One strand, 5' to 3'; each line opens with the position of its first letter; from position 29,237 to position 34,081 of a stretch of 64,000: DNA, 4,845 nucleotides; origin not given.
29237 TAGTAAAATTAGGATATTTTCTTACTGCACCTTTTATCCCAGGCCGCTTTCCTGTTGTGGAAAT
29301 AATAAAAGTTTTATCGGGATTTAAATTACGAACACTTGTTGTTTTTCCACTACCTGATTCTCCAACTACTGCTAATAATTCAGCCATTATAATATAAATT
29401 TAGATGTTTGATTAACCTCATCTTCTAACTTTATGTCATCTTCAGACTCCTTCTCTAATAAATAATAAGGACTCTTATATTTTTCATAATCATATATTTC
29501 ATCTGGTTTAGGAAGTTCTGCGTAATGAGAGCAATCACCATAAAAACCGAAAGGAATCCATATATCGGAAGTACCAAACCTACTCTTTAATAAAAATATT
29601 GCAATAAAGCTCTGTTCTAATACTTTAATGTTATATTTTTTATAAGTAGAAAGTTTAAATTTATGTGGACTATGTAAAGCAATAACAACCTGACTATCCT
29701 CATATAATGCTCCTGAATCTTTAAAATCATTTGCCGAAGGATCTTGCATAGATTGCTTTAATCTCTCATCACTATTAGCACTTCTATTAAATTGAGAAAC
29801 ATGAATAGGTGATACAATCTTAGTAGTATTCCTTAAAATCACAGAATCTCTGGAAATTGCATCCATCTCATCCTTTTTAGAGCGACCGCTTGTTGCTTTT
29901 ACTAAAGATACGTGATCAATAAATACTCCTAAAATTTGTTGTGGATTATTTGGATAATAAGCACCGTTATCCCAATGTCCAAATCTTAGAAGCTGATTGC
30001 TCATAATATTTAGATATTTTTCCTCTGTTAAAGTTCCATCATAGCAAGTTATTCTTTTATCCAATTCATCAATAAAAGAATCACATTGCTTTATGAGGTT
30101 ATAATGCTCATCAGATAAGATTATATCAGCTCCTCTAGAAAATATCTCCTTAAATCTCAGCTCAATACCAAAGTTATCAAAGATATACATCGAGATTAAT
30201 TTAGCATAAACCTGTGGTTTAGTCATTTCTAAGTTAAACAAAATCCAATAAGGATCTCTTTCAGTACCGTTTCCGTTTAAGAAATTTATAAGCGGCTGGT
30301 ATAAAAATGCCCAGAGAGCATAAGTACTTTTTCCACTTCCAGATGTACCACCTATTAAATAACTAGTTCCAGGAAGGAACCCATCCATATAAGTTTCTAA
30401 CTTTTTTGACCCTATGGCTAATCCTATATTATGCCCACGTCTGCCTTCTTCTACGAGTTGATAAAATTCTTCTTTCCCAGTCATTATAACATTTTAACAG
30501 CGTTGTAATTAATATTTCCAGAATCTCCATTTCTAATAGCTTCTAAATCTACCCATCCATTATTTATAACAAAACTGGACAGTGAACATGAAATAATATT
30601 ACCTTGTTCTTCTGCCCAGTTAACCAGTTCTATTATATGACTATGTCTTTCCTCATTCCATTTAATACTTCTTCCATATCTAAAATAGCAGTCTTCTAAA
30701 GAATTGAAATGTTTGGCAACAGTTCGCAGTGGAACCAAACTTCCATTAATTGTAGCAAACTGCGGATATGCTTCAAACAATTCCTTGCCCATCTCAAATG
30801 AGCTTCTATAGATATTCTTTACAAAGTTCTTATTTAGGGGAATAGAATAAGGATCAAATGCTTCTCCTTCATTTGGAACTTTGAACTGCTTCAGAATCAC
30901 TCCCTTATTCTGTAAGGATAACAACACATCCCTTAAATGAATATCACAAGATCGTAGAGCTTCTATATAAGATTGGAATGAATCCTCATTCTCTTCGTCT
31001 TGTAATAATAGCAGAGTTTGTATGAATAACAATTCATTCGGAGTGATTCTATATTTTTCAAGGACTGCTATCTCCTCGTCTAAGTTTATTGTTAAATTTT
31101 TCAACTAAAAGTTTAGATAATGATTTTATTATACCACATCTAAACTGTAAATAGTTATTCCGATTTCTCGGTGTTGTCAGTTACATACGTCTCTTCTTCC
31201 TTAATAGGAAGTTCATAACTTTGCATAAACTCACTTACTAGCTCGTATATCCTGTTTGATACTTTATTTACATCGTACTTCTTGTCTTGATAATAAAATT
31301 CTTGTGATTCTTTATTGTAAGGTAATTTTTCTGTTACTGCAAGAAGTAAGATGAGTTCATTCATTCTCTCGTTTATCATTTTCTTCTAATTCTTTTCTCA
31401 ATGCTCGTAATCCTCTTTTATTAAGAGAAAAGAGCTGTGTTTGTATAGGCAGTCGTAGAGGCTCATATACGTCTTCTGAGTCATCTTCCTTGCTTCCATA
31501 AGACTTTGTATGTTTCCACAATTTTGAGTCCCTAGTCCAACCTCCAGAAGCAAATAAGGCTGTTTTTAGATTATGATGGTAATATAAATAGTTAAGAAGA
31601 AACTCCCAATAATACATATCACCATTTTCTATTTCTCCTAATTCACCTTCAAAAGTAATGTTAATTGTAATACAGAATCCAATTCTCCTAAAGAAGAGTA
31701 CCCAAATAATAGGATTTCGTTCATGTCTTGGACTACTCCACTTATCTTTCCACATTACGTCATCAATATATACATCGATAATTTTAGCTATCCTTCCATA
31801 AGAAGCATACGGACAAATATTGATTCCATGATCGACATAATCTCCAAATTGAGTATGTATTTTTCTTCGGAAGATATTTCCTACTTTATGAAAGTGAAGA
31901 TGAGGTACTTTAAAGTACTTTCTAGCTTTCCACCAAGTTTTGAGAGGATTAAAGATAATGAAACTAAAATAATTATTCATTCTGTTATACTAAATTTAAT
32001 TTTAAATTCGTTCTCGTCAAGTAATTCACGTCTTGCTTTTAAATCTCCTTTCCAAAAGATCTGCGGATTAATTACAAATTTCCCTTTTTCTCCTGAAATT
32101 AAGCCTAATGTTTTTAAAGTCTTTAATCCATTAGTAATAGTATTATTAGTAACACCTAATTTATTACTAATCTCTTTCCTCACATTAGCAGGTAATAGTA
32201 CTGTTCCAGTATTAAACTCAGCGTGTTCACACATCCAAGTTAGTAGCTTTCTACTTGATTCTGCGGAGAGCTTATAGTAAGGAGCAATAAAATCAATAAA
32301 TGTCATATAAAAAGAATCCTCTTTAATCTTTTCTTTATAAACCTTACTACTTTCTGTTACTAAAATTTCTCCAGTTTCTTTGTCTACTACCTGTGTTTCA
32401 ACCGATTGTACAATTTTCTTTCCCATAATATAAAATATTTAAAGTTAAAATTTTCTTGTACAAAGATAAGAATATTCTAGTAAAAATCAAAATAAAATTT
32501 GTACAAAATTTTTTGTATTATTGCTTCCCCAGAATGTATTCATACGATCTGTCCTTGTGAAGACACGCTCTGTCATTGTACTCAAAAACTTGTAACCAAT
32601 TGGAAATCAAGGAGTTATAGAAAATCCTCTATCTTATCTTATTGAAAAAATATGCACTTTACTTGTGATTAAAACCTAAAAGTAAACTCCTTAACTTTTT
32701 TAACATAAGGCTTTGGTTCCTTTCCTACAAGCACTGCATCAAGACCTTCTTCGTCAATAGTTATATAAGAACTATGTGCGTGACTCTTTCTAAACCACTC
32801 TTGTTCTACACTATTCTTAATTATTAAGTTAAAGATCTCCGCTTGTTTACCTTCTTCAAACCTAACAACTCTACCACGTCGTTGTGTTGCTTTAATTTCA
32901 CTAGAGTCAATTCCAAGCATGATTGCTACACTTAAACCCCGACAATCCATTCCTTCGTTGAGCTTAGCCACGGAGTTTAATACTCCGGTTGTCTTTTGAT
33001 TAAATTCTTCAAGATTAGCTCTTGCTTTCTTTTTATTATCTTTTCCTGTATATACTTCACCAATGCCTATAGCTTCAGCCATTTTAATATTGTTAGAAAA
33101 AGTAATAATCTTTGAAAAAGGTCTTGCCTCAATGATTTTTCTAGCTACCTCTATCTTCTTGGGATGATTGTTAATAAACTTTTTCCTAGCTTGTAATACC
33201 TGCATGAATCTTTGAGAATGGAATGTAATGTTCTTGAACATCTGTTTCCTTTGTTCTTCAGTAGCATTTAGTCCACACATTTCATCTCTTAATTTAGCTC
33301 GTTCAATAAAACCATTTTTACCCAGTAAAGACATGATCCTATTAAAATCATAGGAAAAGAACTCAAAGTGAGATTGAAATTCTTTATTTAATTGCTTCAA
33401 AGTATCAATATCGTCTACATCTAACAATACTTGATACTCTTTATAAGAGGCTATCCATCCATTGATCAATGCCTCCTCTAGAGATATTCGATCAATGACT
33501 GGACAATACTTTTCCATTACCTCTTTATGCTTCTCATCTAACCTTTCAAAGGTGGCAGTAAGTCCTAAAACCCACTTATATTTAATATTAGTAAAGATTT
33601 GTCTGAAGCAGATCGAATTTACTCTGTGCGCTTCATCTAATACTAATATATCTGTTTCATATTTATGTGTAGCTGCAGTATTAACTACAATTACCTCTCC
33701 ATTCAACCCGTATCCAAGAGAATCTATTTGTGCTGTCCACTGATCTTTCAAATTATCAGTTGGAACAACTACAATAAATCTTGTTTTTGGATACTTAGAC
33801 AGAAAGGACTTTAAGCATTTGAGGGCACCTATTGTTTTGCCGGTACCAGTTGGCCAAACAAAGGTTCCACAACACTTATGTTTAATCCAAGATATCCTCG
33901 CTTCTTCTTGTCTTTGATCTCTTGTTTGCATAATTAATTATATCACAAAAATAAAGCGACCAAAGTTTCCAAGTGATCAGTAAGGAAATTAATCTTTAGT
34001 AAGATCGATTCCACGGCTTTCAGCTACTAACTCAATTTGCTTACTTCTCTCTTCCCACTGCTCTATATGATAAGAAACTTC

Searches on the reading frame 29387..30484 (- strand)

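Call 58: search_protein_families(library=phrogs, proteins=[window:29387-30484:-], max_evalue=0.00001)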
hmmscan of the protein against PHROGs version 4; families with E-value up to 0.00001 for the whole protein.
window:29387-30484:- (365 aa): 4 families
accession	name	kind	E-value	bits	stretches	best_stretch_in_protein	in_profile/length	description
phrog_19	-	DNA, RNA and nucleotide metabolism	2e-19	70.9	1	20-335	333-590/621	DnaB-like replicative helicase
phrog_15558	-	unknown function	3.9e-10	40.4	1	175-284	243-353/403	-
phrog_239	-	DNA, RNA and nucleotide metabolism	6e-09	36.4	0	6-61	325-380/801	DNA primase/helicase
phrog_243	-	DNA, RNA and nucleotide metabolism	7.4e-09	35.9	0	13-99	11-82/273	DnaB-like replicative helicase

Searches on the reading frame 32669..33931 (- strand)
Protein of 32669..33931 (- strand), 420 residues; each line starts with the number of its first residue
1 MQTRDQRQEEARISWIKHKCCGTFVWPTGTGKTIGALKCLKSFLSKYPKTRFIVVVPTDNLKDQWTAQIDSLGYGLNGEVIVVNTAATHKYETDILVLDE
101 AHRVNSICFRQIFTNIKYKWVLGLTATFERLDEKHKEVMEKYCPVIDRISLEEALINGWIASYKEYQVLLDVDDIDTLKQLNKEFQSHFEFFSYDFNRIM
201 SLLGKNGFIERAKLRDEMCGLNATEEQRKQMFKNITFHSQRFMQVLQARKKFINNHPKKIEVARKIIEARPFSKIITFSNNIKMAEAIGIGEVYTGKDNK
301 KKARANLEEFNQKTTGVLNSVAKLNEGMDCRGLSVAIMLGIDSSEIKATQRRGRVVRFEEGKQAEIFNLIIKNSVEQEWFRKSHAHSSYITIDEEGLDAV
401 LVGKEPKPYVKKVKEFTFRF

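Call 58: search_protein_families(library=phrogs, proteins=[window:32669-33931:-], max_evalue=0.00001)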
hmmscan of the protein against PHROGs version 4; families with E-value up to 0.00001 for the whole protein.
window:32669-33931:- (420 aa): 4 families
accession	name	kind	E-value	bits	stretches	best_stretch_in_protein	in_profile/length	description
phrog_16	-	DNA, RNA and nucleotide metabolism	1.5e-37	130.3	1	10-382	279-619/986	DNA helicase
phrog_9690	-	DNA, RNA and nucleotide metabolism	3.2e-08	33.9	1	92-387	40-287/306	DNA helicase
phrog_62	-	DNA, RNA and nucleotide metabolism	1.2e-07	30.6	0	241-377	980-1116/1881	DNA helicase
phrog_2488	-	DNA, RNA and nucleotide metabolism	3.1e-06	27.2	0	27-72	46-94/579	DNA helicase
